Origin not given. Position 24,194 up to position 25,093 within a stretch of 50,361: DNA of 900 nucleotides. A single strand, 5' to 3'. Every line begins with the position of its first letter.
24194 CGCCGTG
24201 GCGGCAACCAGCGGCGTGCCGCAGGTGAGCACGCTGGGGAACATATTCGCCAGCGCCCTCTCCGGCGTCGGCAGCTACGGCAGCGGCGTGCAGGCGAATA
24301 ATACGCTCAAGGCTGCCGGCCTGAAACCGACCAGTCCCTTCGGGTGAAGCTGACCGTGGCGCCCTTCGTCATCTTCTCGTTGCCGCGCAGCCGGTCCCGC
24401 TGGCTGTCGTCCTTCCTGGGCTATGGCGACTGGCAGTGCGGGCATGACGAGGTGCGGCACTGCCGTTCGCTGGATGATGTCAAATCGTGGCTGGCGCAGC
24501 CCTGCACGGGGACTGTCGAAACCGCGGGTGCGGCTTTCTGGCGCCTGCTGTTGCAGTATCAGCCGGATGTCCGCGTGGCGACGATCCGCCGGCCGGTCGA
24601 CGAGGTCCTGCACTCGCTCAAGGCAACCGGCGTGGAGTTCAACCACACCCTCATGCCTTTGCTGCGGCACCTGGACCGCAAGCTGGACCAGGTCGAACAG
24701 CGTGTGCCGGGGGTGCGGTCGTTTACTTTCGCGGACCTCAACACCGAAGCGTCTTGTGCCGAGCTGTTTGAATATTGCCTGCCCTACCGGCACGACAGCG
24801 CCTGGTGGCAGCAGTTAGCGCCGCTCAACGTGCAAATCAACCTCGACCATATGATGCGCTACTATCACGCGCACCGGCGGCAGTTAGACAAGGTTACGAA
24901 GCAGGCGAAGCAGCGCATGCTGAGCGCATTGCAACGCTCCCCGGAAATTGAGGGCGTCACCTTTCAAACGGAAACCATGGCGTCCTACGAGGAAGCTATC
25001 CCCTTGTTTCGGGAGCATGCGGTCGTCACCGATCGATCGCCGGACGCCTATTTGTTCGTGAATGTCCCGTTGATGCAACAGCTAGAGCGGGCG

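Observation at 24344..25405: Sulfotransferase-like / GNAT-like fusion protein embedded among the ejection proteins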

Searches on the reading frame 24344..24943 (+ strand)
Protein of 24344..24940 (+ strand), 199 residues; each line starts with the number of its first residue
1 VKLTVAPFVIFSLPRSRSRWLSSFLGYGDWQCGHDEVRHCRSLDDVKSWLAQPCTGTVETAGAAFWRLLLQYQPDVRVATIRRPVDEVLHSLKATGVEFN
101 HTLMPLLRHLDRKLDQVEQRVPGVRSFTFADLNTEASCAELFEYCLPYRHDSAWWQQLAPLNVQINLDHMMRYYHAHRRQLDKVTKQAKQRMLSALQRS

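Call 16: search_protein_families(library=ncbifam, proteins=[window:24344-24940:+], max_evalue=1)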
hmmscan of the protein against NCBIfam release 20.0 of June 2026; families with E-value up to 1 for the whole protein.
window:24344-24940:+ (199 aa): 0 families

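Call 30: predict_structure(alignment_id=A2)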
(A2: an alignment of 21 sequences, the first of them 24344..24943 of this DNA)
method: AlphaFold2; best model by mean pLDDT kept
length: 200 residues; sequences in the alignment: 21
mean_pLDDT: 86.8   pTM: 0.81
mean pLDDT of the five models: 86.8, 86.6, 80.3, 77.7, 74.6
residues with pLDDT >= 90: 102; 70-90: 83; 50-70: 13; < 50: 2
segments of 3 or more residues with pLDDT < 50: none
pLDDT, mean of each block of 10 residues (from residue 1): 77 90 95 85 84 91 77 92 92 77 88 93 94 96 96 95 77 86 81 67
secondary structure, 60 per line:
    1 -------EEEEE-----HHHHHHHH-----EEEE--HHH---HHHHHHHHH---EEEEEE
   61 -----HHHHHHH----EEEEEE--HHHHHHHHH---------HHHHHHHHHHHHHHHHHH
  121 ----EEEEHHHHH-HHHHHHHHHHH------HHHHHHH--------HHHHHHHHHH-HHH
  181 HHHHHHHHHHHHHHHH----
elements in order: E8-12 H18-25 E31-34 H43-51 E55-60 H66-72 E77-82 H85-93 H103-120 E125-128 H129-133 H135-145 H152-158 H167-176 H178-196

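Call 32: fold_search(model_id=the predicted structure, library=pdb)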
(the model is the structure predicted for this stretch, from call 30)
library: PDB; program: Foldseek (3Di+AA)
matches with E <= 10: 1294; with E <= 0.001: 20
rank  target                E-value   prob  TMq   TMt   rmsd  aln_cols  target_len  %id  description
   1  6b50                  1.8e-04  1.00  0.53  0.43  10.6       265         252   17  Schistosoma mansoni (Blood Fluke) Sulfotransferase/Oxamniquine Complex, T157S Mutant (released 2018-10-10)
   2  6b4z                  1.8e-04  1.00  0.50  0.41  10.6       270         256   16  Schistosoma mansoni (Blood Fluke) Sulfotransferase, T157S Mutant (released 2018-10-10)
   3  8w5z_A                2.4e-04  1.00  0.52  0.34   6.8       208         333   11  Crystal structure of tick tyrosylprotein sulfotransferase reveals the activation mechanism of tick anticoagulant prote (released 2024-04-10)
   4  3ap3_A                2.7e-04  1.00  0.52  0.39   6.4       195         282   10  Crystal structure of human tyrosylprotein sulfotransferase-2 complexed with PAP (released 2011-10-26)
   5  5wrj_C                2.8e-04  1.00  0.55  0.42   5.7       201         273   11  Crystal structure of human tyrosylprotein sulfotransferase-1 complexed with PAP and gastrin peptide (released 2017-09-06)
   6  4mua                  2.8e-04  1.00  0.52  0.43  11.2       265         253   17  Schistosoma mansoni (Blood Fluke) Sulfotransferase (released 2013-12-18)
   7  6b4x                  3.2e-04  1.00  0.52  0.42  11.1       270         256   17  Schistosoma mansoni (Blood Fluke) Sulfotransferase, F39Y Mutant (released 2018-10-10)
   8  6b4y                  4.1e-04  1.00  0.53  0.44  11.0       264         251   16  Schistosoma mansoni (Blood Fluke) Sulfotransferase/Oxamniquine Complex, F39Y Mutant (released 2018-10-10)
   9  6uux                  4.1e-04  1.00  0.52  0.42  11.2       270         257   16  Schistosoma mansoni (Blood Fluke) Sulfotransferase/Hycanthone Complex (released 2020-02-19)
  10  6bdq                  5.0e-04  1.00  0.50  0.40  10.9       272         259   15  Schistosoma mansoni (Blood Fluke) Sulfotransferase/CIDD-0000074 (Compound 10a) Complex (released 2018-10-03)
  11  3ap3_C                5.3e-04  1.00  0.55  0.41   5.8       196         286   10  Crystal structure of human tyrosylprotein sulfotransferase-2 complexed with PAP (released 2011-10-26)
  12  5byk                  5.3e-04  1.00  0.52  0.42  11.2       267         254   17  Schistosoma mansoni (Blood Fluke) Sulfotransferase/S-oxamniquine Complex (released 2015-09-30)
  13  8y9p                  6.0e-04  0.97  0.32  0.33  10.6       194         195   18  Crystal structure of bacterial activating sulfotransferase SgdX2 (released 2024-05-15)
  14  3ap2_B                7.2e-04  1.00  0.55  0.39   5.9       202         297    8  Crystal structure of human tyrosylprotein sulfotransferase-2 complexed with PAP,C4 peptide, and phosphate ion (released 2011-10-26)
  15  4mub                  7.7e-04  1.00  0.52  0.42  11.0       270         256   17  Schistosoma mansoni (Blood Fluke) Sulfotransferase/Oxamniquine Complex (released 2013-12-18)
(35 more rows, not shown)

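Call 41: search_protein_representatives(alignment_id=A2)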
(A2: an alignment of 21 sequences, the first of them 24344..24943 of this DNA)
Query: 21 sequences, 197 profile positions. Proteins with E-value up to 0.001 (for the whole library): 1887; up to 1e-10: 920; up to 1e-30: 286. The best 150 are listed.
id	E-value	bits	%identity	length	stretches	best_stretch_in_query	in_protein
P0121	1.7e-88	311.9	-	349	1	1-196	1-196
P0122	6.3e-88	310.1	-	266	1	2-196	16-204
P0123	7.3e-85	300.1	-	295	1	1-195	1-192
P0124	2.7e-82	291.7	-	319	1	2-194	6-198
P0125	3.0e-81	288.2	-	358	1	2-196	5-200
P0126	1.8e-77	276.0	-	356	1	4-195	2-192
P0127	6.8e-77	274.0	-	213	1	2-192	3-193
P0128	3.1e-75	268.6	-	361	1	2-195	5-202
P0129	4.3e-75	268.2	-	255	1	2-193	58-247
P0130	1.2e-74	266.7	-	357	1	2-196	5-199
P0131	8.9e-74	263.9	-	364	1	2-183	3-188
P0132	4.0e-73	261.8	-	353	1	2-195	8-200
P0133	8.1e-73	260.7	-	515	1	2-184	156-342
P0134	1.9e-72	259.5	-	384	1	2-195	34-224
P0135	2.1e-72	259.4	-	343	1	3-195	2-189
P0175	3.2e-60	219.6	-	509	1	2-191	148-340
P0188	1.5e-56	207.6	-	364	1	2-187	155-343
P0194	7.7e-55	202.1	-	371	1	2-191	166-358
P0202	1.8e-53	197.6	-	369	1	2-186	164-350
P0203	2.5e-53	197.2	-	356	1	2-187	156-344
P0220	5.0e-49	183.1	-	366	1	2-187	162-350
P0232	9.0e-46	172.5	-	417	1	2-184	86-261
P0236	4.2e-45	170.3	-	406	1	2-189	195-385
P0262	1.6e-41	158.7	-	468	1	78-196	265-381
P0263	1.7e-41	158.5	-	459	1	2-178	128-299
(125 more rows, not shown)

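Call 42: search_protein_families(library=pfam, proteins=[P0188, P0194, P0202, P0133, P0175, P0236, P0232, P0263, P0262, P0127], max_evalue=0.1)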
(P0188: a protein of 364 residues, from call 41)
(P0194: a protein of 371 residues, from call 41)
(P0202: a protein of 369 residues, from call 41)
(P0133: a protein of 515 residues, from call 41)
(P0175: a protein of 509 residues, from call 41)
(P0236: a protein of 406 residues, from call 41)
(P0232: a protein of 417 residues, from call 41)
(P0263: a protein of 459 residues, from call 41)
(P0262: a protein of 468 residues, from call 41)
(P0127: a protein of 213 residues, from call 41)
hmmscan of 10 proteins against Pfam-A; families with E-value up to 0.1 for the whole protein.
P0188 (364 aa): 1 family
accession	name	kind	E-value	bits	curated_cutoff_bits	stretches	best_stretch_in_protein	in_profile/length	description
PF13469.12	Sulfotransfer_3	-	0.0055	17.4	27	0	217-287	117-197/216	Sulfotransferase family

P0194 (371 aa): 1 family
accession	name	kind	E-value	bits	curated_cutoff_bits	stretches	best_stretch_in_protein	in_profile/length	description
PF13469.12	Sulfotransfer_3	-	0.03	15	27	1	227-271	116-160/216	Sulfotransferase family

P0202 (369 aa): 0 families

P0133 (515 aa): 3 families
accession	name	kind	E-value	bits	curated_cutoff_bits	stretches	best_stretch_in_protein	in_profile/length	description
PF00583.31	Acetyltransf_1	-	0.0028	18.4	20.7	1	411-500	31-115/116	Acetyltransferase (GNAT) family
PF13508.13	Acetyltransf_7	-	0.062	14.1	27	0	414-476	3-62/84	Acetyltransferase (GNAT) domain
PF09613.16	HrpB1_HrpK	-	0.086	12.9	29.3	0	289-323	77-110/126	Bacterial type III secretion protein (HrpB1_HrpK)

P0175 (509 aa): 1 family
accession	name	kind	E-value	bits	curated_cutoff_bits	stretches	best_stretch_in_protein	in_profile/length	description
PF00583.31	Acetyltransf_1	-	9.5e-05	23.1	20.7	0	392-470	20-94/116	Acetyltransferase (GNAT) family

P0236 (406 aa): 0 families

P0232 (417 aa): 2 families
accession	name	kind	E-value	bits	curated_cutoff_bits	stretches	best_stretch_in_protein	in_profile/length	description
PF00583.31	Acetyltransf_1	-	2.3e-06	28.3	20.7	1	316-404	31-115/116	Acetyltransferase (GNAT) family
PF13508.13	Acetyltransf_7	-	0.0071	17.1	27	1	320-404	5-81/84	Acetyltransferase (GNAT) domain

P0263 (459 aa): 3 families
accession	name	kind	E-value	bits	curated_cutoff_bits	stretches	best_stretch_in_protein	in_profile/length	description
PF00583.31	Acetyltransf_1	-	7.6e-05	23.4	20.7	1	357-446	34-115/116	Acetyltransferase (GNAT) family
PF13508.13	Acetyltransf_7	-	0.022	15.5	27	0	368-446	12-81/84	Acetyltransferase (GNAT) domain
PF13469.12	Sulfotransfer_3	-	0.087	13.5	27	0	129-156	1-22/216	Sulfotransferase family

P0262 (468 aa): 0 families

P0127 (213 aa): 2 families
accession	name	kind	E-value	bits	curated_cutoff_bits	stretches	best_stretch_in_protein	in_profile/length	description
PF17784.7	Sulfotransfer_4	-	6.8e-05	23.2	22.8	1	39-140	58-164/215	Sulfotransferase domain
PF13469.12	Sulfotransfer_3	-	0.08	13.6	27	0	65-100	117-154/216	Sulfotransferase family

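Call 45: search_protein_families(library=phrogs, proteins=[P0188, P0194, P0202, P0133, P0175, P0236, P0127, P0203, P0220], max_evalue=0.001)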
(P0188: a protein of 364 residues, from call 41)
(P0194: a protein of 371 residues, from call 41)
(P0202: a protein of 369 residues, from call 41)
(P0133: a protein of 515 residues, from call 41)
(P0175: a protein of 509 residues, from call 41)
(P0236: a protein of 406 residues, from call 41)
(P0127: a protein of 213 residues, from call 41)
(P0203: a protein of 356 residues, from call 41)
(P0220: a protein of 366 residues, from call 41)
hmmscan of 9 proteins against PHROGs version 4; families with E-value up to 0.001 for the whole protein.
P0188 (364 aa): 3 families
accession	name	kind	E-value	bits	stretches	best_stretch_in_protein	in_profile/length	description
phrog_308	-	head and packaging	2.7e-28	100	1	2-147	3-147/151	internal virion protein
phrog_4177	-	unknown function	2.2e-08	35.2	1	43-130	37-122/143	-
phrog_10855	-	other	3.8e-08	34.8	1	157-259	4-108/180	hydrolase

P0194 (371 aa): 1 family
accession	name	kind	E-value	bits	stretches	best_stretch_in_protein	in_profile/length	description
phrog_308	-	head and packaging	4.4e-07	31.2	1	5-136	4-134/151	internal virion protein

P0202 (369 aa): 3 families
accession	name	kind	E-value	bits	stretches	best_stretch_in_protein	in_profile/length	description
phrog_308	-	head and packaging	2.6e-19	70.9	1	5-149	5-149/151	internal virion protein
phrog_10855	-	other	1.7e-06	29.4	1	166-327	4-155/180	hydrolase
phrog_38824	-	unknown function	0.00013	22.8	1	167-330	9-174/196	-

P0133 (515 aa): 4 families
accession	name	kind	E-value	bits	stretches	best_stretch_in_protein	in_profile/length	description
phrog_308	-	head and packaging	3.2e-20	73.9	1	3-149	3-149/151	internal virion protein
phrog_10855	-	other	9.8e-08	33.5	1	158-322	4-156/180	hydrolase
phrog_1249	-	other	5.7e-07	30.4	1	405-508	51-153/180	acetyltransferase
phrog_4177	-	unknown function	0.00045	21.3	0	46-131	39-123/143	-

P0175 (509 aa): 2 families
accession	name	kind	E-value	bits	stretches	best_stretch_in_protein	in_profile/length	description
phrog_1249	-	other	1.2e-10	42.4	1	396-503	50-155/180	acetyltransferase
phrog_308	-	head and packaging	0.00046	21.4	0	30-120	42-131/151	internal virion protein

P0236 (406 aa): 1 family
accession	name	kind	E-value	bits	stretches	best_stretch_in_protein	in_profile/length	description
phrog_308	-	head and packaging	1.5e-25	91.1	1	3-150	2-149/151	internal virion protein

P0127 (213 aa): 2 families
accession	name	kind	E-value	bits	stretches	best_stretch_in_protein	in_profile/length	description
phrog_10855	-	other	2.3e-07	32.3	1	5-100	4-100/180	hydrolase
phrog_38824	-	unknown function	9.7e-06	26.5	1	6-171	9-178/196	-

P0203 (356 aa): 2 families
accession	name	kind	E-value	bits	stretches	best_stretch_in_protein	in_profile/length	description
phrog_308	-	head and packaging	1.7e-20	74.7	1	3-149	3-149/151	internal virion protein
phrog_10855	-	other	2.8e-06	28.8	1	158-259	4-107/180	hydrolase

P0220 (366 aa): 2 families
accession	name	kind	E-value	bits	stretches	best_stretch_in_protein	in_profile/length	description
phrog_308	-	head and packaging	9.5e-14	52.8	1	3-131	3-131/151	internal virion protein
phrog_10855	-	other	8.1e-06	27.2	1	164-321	4-150/180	hydrolase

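Call 55: find_encoding_contigs(protein=P0188, flank=8000, max_places=3)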
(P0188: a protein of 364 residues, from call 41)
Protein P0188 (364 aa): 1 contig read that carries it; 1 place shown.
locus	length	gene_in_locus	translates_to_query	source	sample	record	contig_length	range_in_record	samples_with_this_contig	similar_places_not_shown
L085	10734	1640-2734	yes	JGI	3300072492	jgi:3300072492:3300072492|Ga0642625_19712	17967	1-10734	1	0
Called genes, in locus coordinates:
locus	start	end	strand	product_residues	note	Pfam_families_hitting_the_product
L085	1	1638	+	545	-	?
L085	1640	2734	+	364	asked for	-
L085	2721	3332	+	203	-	-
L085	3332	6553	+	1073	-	PF18013:Phage_lysozyme2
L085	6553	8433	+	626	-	-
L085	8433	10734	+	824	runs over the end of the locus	-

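Call 56: find_encoding_contigs(protein=P0133, flank=8000, max_places=3)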
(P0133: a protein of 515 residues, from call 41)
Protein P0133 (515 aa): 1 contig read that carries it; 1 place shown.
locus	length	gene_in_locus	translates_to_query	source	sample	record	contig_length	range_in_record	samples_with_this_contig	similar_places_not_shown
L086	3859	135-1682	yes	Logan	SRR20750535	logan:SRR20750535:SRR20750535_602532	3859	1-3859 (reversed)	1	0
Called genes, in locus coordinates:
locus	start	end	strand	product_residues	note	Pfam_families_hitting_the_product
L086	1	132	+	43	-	?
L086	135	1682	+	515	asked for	-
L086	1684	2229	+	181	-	-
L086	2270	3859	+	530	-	?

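Call 59: search_solved_structures(query=A2, max_evalue=10, show_alignments=5)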
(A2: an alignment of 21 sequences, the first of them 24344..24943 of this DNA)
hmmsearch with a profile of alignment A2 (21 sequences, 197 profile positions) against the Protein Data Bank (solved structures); distinct sequences matched with E-value up to 10: 7.
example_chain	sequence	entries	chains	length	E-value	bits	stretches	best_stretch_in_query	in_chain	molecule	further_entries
9u78_A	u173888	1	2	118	1.5e-10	44.4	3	30-51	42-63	Single Chain Protein of De Novo Designed Helix Bundles-4EH2 with KDPV Loop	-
8y9p_A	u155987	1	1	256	0.0041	20.2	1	52-141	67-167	SgdX2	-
5tiz_A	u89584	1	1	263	0.06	16.4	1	57-111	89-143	Sulfotransferase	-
2qv2_A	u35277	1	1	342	0.23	14.5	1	116-184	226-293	Inositol polyphosphate 5-phosphatase OCRL-1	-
3qis_A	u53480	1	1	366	0.24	14.4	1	116-184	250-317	Inositol polyphosphate 5-phosphatase OCRL-1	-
5wlk_A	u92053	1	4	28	1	12.4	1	30-46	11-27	Helical Bundle 4EH2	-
1ge9_A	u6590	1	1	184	1.2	12.1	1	63-117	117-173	RIBOSOME RECYCLING FACTOR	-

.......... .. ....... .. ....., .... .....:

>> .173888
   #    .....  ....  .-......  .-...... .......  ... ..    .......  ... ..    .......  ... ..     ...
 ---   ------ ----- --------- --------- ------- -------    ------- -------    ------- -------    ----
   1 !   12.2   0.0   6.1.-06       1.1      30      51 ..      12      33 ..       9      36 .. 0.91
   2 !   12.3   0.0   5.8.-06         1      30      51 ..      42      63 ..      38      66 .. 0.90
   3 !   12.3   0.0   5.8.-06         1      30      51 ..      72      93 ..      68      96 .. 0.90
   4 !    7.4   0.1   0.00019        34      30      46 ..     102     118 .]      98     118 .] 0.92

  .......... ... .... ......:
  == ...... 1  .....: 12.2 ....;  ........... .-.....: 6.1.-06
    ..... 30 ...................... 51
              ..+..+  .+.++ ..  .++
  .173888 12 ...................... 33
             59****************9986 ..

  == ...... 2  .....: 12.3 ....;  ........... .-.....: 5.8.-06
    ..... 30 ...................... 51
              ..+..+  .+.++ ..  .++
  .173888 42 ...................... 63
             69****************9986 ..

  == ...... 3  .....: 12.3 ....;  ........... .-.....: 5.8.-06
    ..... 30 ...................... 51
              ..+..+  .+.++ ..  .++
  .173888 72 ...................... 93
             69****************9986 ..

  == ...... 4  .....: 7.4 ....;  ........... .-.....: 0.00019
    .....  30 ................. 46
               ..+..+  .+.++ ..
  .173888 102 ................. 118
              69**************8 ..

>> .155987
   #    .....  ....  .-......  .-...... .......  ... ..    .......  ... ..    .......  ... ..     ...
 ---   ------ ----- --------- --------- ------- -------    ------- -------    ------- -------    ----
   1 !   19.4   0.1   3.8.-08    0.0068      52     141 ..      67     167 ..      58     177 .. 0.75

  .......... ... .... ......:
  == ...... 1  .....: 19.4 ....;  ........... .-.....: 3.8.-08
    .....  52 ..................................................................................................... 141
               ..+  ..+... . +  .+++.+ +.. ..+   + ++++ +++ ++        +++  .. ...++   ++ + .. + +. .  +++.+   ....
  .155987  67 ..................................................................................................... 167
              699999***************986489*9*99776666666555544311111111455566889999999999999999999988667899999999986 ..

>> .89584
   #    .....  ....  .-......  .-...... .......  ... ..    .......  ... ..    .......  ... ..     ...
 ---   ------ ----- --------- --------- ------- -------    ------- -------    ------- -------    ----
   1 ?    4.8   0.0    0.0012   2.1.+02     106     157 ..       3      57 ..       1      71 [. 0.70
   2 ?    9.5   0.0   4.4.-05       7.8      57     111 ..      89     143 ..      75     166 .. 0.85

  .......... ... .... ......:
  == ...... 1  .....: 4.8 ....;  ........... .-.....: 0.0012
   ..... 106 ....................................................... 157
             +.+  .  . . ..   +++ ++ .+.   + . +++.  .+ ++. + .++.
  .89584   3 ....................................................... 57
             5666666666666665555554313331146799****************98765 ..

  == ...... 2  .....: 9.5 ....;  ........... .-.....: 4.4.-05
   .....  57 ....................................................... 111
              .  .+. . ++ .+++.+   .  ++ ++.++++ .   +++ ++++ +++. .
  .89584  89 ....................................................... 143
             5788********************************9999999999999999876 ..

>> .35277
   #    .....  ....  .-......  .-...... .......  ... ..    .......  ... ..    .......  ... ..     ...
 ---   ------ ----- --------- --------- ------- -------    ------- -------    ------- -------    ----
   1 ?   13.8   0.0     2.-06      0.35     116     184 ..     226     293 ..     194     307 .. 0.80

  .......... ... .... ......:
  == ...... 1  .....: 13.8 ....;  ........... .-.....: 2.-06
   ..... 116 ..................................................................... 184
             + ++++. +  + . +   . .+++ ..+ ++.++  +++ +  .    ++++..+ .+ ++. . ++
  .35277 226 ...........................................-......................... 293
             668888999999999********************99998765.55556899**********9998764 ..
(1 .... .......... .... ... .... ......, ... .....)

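Call 63: fold_search(model_id=the predicted structure, library=viral)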
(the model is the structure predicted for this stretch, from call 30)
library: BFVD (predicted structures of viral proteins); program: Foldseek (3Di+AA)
matches with E <= 10: 925; with E <= 0.001: 9
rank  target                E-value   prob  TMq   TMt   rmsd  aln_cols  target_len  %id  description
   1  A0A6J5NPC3            2.1e-08  1.00  0.60  0.75   4.2       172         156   20  Sulfotransferase family [uncultured Caudovirales phage]
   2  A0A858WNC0            7.5e-08  1.00  0.57  0.52   4.6       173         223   24  Sulfotransferase family protein [Xanthomonas phage FoX4]
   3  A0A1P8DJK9            1.4e-05  1.00  0.63  0.56   4.3       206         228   16  (no name in the UniProt tables at hand)
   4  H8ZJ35                2.7e-04  1.00  0.54  0.52   5.7       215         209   12  (no name in the UniProt tables at hand)
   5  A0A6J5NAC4            3.0e-04  1.00  0.56  0.51   4.5       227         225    9  Sulfotransferase family [uncultured Caudovirales phage]
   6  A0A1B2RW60            4.1e-04  1.00  0.61  0.42   4.5       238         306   11  Sulfotransferase domain-containing protein [Lymphocystis disease virus 3]
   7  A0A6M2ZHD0            4.9e-04  1.00  0.48  0.36   9.6       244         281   10  Sulfotransferase [Synechococcus phage S-SCSM1]
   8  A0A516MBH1            9.2e-04  1.00  0.54  0.47   7.2       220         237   11  (no name in the UniProt tables at hand)
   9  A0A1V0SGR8            9.2e-04  1.00  0.50  0.12   9.4       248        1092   11  Glycosyltransferase family 25 [Hokovirus HKV1]
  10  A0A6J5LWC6            1.0e-03  1.00  0.47  0.42   5.2       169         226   10  Uncharacterized protein [uncultured Caudovirales phage]
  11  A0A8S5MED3            1.1e-03  1.00  0.44  0.41  11.7       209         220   12  Putative polyphosphate kinase 2 family protein [Siphoviridae sp. ctYh54]
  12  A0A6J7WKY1            1.2e-03  1.00  0.48  0.45   5.0       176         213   14  Uncharacterized protein [uncultured Caudovirales phage]
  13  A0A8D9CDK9            1.5e-03  1.00  0.46  0.38   5.9       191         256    9  Sulfotransferase domain-containing protein [uncultured marine phage]
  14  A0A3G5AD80            1.9e-03  1.00  0.58  0.51   3.4       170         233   13  Sulfotransferase domain-containing protein [Hyperionvirus sp.]
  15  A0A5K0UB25            2.5e-03  1.00  0.48  0.43   5.6       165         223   14  Zeta toxin domain-containing protein [Yasminevirus sp. GU-2018]
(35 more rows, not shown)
